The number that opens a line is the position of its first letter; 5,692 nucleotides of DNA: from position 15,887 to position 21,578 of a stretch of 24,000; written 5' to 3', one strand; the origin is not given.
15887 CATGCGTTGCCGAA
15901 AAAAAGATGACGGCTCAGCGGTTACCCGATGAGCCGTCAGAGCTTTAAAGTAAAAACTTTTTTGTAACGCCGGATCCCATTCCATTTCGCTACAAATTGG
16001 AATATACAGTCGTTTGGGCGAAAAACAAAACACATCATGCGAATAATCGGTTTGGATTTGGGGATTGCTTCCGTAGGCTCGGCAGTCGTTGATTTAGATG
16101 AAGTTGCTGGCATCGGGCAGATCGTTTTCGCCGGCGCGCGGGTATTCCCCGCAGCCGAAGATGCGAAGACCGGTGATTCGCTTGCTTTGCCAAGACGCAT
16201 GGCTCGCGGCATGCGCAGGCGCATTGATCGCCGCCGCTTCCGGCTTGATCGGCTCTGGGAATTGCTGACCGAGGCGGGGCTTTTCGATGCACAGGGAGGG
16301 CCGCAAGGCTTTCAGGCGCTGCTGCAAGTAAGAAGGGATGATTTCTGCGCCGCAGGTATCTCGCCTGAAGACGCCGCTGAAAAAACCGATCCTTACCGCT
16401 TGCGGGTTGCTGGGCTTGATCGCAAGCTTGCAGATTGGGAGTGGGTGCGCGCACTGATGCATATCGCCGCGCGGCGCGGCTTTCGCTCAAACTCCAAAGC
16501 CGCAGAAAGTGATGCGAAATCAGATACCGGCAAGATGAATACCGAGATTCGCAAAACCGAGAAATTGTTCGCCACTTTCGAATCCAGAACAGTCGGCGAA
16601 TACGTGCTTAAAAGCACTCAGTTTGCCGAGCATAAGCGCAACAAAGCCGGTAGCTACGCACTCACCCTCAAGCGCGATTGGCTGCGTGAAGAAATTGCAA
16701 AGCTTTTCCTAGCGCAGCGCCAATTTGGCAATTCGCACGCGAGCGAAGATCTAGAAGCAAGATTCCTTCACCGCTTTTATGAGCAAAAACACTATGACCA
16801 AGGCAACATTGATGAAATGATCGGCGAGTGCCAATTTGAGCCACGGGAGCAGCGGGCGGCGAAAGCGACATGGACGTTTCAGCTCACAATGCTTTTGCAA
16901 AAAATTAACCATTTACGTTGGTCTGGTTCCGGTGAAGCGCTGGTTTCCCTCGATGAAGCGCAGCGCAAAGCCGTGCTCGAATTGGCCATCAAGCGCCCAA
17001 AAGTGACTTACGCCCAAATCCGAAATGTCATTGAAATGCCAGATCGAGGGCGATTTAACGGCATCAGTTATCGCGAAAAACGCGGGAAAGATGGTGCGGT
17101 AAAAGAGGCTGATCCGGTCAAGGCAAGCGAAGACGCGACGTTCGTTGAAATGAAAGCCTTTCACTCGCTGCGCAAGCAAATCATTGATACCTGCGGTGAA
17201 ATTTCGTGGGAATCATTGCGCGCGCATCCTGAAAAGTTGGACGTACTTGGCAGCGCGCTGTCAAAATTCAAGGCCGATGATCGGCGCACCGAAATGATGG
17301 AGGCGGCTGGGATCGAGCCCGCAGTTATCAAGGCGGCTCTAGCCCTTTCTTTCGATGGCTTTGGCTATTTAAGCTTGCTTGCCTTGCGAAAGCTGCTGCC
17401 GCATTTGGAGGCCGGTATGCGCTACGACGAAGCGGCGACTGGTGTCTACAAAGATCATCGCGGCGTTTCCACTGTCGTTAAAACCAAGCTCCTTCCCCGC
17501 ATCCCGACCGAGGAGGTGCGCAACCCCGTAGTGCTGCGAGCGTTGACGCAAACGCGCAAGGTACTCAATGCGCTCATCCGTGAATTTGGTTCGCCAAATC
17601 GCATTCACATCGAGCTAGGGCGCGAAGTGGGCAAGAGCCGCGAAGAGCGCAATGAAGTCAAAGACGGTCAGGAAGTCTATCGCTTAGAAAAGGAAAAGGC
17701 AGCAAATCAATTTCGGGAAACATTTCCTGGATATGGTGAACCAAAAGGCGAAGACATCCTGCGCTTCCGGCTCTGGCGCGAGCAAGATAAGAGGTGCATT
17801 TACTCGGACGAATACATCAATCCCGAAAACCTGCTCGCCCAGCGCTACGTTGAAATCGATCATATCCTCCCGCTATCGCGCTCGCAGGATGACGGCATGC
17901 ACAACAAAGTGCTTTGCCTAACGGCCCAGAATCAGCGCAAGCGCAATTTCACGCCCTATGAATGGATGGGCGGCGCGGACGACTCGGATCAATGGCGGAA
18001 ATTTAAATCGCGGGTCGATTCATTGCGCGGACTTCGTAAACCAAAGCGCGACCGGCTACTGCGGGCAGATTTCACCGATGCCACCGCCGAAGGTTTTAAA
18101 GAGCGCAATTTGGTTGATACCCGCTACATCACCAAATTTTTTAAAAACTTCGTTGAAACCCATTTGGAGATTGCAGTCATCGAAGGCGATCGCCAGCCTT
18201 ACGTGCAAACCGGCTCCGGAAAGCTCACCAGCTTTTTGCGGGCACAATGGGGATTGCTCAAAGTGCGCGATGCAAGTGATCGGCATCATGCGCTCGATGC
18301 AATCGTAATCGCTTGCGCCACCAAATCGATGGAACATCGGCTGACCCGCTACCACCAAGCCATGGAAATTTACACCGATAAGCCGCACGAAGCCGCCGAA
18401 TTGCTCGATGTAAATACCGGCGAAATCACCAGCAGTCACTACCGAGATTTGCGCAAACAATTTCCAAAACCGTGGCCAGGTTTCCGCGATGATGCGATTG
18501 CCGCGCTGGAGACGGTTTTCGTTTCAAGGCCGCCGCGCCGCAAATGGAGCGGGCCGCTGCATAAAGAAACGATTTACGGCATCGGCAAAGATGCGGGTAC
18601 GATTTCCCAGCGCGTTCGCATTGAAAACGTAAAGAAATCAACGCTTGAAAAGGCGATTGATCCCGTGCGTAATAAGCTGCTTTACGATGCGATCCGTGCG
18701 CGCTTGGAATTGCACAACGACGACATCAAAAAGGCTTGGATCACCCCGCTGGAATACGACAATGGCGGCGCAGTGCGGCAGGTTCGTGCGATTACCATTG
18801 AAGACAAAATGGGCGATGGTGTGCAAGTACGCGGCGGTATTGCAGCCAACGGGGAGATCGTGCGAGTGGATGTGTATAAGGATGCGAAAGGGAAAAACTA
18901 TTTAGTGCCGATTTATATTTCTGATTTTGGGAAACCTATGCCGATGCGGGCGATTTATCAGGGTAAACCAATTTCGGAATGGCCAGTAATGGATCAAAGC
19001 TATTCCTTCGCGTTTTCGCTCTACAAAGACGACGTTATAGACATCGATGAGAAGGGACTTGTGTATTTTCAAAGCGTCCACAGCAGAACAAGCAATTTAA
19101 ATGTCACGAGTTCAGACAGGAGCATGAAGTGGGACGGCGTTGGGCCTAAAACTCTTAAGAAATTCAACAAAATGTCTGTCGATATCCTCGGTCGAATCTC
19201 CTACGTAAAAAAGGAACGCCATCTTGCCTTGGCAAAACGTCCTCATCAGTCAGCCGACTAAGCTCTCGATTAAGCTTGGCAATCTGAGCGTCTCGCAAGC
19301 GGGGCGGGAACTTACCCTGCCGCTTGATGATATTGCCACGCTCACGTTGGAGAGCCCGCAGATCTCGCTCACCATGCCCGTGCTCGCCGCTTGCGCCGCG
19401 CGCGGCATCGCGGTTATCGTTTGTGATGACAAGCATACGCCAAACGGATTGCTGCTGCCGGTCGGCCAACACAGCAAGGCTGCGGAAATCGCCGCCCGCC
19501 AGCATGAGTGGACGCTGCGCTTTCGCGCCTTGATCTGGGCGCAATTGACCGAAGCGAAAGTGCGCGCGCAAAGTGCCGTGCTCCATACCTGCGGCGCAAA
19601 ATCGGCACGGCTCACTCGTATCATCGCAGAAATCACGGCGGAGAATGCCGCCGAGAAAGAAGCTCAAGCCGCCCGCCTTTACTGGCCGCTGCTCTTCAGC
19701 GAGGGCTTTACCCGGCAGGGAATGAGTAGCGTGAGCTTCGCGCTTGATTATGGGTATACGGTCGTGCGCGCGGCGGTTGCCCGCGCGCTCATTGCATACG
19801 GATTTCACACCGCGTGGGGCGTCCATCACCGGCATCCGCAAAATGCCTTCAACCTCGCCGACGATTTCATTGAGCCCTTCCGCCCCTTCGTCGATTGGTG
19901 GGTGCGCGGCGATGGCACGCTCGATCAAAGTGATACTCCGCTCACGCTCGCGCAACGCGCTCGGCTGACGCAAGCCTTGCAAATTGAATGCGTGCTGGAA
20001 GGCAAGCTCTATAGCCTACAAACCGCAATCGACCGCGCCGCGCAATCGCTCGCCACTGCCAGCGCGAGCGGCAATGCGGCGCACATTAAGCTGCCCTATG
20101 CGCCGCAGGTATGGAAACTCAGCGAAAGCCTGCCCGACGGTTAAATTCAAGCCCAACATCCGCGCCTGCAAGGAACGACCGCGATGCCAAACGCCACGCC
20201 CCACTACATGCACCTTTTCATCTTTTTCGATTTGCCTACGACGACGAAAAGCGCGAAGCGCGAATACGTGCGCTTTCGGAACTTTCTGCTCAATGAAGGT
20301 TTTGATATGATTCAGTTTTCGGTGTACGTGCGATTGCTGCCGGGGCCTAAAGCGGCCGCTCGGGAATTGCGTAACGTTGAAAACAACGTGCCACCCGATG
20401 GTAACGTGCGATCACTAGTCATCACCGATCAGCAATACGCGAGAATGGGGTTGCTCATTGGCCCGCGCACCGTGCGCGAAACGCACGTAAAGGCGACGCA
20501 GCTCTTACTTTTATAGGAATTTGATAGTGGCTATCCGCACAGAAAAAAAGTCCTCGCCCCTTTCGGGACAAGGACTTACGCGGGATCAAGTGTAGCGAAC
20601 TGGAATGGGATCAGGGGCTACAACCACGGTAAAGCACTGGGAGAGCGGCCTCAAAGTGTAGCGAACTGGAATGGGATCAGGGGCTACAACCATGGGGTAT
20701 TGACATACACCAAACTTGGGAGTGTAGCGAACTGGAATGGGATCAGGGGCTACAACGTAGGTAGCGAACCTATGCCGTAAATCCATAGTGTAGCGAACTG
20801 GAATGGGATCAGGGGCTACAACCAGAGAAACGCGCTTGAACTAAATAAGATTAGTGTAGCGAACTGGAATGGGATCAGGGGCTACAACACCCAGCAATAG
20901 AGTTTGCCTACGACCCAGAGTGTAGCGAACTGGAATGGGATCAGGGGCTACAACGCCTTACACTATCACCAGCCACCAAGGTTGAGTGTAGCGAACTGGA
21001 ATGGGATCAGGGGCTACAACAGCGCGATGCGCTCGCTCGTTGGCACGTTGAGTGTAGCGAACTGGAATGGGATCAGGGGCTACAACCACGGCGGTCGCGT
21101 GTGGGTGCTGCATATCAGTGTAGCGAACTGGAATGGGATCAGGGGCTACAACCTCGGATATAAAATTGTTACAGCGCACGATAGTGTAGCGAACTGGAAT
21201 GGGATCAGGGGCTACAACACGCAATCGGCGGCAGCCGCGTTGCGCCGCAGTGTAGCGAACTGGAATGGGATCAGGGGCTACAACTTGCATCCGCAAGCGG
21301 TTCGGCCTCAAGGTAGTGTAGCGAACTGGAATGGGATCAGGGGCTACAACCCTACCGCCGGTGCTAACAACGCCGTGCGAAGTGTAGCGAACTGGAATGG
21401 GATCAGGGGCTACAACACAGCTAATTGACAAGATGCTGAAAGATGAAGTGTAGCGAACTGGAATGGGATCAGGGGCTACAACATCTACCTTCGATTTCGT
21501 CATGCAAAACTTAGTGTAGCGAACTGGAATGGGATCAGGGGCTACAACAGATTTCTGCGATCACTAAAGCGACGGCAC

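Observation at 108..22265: Hyper-abundant oriented 16-mer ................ (18 copies in 24 kb): candidate undescribed DNA uptake sequence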

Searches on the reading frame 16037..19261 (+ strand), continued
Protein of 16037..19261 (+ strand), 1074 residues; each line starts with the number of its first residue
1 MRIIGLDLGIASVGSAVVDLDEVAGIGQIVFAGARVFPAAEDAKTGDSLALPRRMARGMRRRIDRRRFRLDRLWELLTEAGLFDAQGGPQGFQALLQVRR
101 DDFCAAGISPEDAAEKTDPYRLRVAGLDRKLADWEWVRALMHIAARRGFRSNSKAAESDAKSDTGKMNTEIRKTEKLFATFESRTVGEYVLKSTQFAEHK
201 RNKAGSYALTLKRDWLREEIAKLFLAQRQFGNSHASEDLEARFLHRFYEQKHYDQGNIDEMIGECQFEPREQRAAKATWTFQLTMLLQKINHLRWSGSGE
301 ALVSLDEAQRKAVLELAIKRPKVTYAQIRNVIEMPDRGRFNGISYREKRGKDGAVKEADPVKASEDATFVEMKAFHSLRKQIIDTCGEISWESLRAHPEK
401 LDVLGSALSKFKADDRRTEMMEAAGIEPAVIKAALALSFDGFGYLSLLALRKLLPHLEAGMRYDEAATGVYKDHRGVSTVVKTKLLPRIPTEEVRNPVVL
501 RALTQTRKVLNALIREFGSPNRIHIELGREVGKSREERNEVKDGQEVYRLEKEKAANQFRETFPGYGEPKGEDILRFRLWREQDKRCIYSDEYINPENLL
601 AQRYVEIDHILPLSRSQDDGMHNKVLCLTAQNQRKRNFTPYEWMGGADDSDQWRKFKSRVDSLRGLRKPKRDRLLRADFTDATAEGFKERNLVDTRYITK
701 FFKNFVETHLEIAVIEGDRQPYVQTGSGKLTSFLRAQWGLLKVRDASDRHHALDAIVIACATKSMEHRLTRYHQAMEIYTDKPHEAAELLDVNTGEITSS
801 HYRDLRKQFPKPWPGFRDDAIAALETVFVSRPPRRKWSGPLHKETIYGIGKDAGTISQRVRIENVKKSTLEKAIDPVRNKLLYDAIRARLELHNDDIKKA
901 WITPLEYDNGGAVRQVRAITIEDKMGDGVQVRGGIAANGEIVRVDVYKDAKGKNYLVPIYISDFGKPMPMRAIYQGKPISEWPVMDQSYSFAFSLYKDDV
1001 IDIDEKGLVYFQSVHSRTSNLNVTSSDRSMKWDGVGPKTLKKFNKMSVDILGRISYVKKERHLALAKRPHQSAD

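Call 80: search_solved_structures(query=L081:8378-9235:+, show_alignments=2, max_evalue=1e-10)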
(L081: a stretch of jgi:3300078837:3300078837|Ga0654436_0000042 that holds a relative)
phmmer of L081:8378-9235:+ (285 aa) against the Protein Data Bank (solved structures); distinct sequences matched with E-value up to 1e-10: 13.
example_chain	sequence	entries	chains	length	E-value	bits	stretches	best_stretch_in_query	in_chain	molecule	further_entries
1kbz_A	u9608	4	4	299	1.3e-65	225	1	1-276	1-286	dTDP-glucose oxidoreductase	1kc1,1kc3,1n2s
1vl0_A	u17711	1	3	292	1.1e-56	195.7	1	1-278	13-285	DTDP-4-dehydrorhamnose reductase, rfbD ortholog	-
8ctr_A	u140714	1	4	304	2.3e-52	181.5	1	1-279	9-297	dTDP-4-dehydrorhamnose reductase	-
3sc6_A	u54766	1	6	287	2.4e-51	178.2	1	2-277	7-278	dTDP-4-dehydrorhamnose reductase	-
8g22_A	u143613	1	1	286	3.9e-50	174.2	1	3-279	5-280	dTDP-4-dehydrorhamnose reductase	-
4wpg_A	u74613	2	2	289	4.5e-48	167.5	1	3-277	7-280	dTDP-4-dehydrorhamnose reductase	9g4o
5u9c_A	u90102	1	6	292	1.2e-26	97.2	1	2-256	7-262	dTDP-4-dehydrorhamnose Reductase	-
2ggs_A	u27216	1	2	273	6.6e-25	91.5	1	1-198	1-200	273aa long hypothetical dTDP-4-dehydrorhamnose reductase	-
9gpi_D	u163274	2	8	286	8.9e-23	84.5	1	3-199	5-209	dTDP-4-dehydrorhamnose reductase, putative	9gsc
2ydx_A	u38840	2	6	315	1e-20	77.7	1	28-263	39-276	METHIONINE ADENOSYLTRANSFERASE 2 SUBUNIT BETA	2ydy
4ndn_E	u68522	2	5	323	1.1e-20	77.6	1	28-263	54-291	Methionine adenosyltransferase 2 subunit beta | Isoform 2 of Methionine adenosyltransferase 2 subunit beta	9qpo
4ktt_E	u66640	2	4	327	1.2e-20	77.5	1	28-263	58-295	Methionine adenosyltransferase 2 subunit beta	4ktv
30gd_E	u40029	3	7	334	1.2e-20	77.5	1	28-263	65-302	Isoform 1 of Methionine adenosyltransferase 2 subunit beta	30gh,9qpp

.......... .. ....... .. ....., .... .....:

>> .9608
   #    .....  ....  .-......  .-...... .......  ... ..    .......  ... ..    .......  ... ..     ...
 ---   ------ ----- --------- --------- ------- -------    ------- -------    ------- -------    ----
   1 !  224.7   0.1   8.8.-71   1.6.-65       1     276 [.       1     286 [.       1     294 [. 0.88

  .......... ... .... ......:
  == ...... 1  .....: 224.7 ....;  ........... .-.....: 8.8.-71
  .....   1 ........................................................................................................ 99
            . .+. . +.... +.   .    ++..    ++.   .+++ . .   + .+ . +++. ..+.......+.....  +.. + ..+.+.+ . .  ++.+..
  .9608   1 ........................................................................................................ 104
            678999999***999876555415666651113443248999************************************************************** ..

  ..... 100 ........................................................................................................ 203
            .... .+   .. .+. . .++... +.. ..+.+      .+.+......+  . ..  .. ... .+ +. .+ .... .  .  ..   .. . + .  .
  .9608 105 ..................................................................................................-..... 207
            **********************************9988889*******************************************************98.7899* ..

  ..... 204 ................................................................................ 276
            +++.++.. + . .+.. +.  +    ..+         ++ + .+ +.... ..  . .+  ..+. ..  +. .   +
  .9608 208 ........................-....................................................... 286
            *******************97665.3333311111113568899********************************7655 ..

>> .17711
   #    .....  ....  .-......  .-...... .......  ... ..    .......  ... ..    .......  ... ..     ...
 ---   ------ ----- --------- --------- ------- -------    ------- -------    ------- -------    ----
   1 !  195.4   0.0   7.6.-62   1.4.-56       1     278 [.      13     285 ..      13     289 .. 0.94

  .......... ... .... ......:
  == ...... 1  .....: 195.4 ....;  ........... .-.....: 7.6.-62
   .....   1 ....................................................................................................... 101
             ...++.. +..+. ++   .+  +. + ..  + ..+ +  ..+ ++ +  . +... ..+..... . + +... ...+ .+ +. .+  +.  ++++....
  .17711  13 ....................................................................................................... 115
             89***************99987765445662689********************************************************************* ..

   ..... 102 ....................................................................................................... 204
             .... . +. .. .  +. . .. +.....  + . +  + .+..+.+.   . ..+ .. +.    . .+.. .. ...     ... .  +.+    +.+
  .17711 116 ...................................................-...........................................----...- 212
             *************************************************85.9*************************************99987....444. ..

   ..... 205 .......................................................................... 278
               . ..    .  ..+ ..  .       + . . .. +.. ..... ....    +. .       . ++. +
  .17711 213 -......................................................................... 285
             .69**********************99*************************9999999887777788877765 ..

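Call 81: search_solved_structures(query=L080:19644-20402:+, show_alignments=2, max_evalue=1e-10)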
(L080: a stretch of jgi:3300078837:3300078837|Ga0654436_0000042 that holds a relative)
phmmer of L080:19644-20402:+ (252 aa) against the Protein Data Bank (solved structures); distinct sequences matched with E-value up to 1e-10: 8.
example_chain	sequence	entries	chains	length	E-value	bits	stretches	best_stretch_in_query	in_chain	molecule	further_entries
1nmo_A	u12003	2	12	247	3.1e-75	256.5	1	9-251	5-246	Hypothetical protein ybgI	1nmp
2yyb_A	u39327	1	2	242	1.8e-27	100.1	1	25-247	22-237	Hypothetical protein TTHA1606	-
2nyd_A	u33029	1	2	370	8.9e-18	68.4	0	135-250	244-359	UPF0135 protein SA1388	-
3lnl_A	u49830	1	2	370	1.2e-17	67.9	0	135-250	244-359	UPF0135 protein SA1388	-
2fyw_A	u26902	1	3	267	6.3e-15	59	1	29-233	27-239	conserved hypothetical protein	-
2gx8_A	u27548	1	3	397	3.1e-12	50.2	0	137-224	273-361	NIF3-related protein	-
4iwg_A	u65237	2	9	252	3.8e-12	49.9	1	36-243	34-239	UPF0135 protein MJ0927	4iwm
3wsd_A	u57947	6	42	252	4.6e-12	49.7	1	36-242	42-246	Putative GTP cyclohydrolase 1 type 2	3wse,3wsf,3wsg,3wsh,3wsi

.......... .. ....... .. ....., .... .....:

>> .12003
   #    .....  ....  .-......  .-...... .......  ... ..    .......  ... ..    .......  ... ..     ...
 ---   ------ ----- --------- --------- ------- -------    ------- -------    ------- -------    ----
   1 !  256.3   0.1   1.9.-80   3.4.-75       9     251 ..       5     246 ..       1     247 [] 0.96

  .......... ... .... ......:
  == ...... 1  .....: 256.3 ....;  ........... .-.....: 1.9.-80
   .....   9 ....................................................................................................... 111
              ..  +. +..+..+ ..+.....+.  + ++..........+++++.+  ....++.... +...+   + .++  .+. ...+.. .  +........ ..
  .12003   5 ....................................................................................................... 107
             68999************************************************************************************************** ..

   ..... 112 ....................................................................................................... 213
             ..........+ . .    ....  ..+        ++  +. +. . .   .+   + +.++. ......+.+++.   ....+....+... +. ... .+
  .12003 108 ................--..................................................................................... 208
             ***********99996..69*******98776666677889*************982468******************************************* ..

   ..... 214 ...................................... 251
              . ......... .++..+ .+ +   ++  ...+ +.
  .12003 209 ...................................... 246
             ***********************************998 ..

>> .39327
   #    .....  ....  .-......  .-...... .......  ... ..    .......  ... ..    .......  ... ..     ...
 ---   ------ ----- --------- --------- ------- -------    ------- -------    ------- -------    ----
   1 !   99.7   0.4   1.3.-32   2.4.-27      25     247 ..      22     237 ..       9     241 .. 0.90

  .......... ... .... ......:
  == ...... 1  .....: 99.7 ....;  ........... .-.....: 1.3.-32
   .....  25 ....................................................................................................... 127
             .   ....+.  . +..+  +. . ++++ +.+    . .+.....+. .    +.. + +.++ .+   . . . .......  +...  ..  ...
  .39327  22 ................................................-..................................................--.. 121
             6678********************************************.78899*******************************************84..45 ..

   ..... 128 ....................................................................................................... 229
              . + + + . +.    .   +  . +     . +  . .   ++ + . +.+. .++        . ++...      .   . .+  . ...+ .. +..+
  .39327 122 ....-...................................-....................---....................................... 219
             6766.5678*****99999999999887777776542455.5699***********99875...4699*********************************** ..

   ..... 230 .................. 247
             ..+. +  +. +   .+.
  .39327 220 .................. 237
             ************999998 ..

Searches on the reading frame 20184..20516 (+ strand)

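Call 8: search_protein_families(library=pfam, proteins=[window:20184-20516:+])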
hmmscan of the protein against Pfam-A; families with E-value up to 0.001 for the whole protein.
window:20184-20516:+ (110 aa): 1 family
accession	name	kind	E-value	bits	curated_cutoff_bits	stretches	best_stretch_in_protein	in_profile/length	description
PF09827.14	CRISPR_Cas2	-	3.4e-13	50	23.8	1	9-88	1-74/74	CRISPR associated protein Cas2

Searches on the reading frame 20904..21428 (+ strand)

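Call 8: search_protein_families(library=pfam, proteins=[window:20904-21428:+])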
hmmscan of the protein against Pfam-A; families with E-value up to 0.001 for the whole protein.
window:20904-21428:+ (174 aa): 1 family
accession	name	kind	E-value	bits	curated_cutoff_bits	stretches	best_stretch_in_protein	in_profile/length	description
PF23690.1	YqfI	-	5e-06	26.8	27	0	10-18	9-17/27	YqfI-like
